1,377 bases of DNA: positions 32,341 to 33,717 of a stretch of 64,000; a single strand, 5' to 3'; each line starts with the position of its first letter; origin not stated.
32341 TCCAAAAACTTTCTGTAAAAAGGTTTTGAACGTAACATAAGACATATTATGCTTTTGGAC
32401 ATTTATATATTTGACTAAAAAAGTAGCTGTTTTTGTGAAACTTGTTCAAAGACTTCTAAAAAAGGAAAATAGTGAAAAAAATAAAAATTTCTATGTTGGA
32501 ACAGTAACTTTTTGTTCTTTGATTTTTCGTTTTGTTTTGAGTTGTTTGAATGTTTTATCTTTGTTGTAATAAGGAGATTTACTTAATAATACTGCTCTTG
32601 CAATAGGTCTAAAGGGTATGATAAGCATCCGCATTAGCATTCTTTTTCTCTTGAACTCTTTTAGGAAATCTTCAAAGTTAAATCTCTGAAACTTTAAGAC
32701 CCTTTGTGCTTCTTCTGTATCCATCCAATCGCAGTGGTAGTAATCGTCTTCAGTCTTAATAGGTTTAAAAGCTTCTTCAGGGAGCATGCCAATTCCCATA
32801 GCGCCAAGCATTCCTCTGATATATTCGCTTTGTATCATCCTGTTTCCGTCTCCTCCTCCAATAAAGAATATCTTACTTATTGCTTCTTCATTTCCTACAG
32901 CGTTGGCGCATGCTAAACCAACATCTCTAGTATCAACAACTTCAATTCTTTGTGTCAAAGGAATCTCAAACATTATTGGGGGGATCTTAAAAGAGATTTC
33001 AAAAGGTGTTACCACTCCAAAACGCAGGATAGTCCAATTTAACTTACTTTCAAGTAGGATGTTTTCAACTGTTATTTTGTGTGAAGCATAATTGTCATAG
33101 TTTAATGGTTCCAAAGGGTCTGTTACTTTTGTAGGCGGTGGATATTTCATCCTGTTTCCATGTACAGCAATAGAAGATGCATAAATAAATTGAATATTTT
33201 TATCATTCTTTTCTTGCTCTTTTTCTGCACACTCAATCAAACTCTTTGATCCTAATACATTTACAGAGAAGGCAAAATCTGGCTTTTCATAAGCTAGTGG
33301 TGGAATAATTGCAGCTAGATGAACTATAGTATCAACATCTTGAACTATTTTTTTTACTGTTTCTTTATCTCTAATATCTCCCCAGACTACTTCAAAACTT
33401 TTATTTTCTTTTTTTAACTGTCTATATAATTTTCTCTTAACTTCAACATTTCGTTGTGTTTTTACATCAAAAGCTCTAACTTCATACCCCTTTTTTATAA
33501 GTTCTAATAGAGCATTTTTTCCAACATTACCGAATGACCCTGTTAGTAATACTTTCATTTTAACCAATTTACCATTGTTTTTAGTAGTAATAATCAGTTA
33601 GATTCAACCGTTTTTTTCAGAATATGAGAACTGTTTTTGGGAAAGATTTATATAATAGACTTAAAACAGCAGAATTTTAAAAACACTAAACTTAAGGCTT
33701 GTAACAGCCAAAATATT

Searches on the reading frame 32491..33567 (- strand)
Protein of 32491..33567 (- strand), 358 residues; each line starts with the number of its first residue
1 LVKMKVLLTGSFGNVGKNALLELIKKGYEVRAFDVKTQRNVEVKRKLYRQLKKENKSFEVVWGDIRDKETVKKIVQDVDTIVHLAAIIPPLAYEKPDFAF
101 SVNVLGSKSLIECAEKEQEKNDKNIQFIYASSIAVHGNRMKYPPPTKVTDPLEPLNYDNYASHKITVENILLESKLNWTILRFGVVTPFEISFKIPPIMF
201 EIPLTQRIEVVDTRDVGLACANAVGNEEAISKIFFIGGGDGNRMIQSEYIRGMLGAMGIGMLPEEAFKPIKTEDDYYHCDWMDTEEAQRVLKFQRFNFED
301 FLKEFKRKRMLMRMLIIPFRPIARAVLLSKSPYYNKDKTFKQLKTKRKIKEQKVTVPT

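Call 19: search_protein_families(library=pfam, proteins=[window:32491-33567:-], max_evalue=0.001)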
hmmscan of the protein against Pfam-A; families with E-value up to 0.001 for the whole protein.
window:32491-33567:- (358 aa): 10 families
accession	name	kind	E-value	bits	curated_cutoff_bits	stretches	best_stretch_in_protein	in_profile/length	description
PF16363.11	GDP_Man_Dehyd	-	9e-21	75.1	27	1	7-171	1-164/332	GDP-mannose 4,6 dehydratase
PF01370.27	Epimerase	-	3.3e-19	69.7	20.9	1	6-182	1-168/240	NAD dependent epimerase/dehydratase family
PF01073.25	3Beta_HSD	-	3.2e-16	59.6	22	1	8-174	2-160/280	3-beta hydroxysteroid dehydrogenase/isomerase family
PF04321.23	RmlD_sub_bind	-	1.9e-12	47.3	27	1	4-186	1-151/287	RmlD substrate binding domain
PF02719.21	Polysacc_synt_2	-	8.8e-12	45.2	20.2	1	6-118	1-119/293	Polysaccharide biosynthesis protein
PF13460.12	NAD_binding_10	-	2.8e-10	40.8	27.2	1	10-187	1-147/184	NAD(P)H-binding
PF07993.18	NAD_binding_4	-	3e-08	33.6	20.1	1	8-187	1-208/258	Male sterility protein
PF08659.16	KR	-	2.2e-05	24.9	22.6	1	6-134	3-138/180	KR domain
PF00106.31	adh_short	-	2.9e-05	24.1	26.6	1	6-79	3-72/195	short chain dehydrogenase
PF05368.20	NmrA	-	0.00021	21.4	27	0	3-84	2-76/298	NmrA-like family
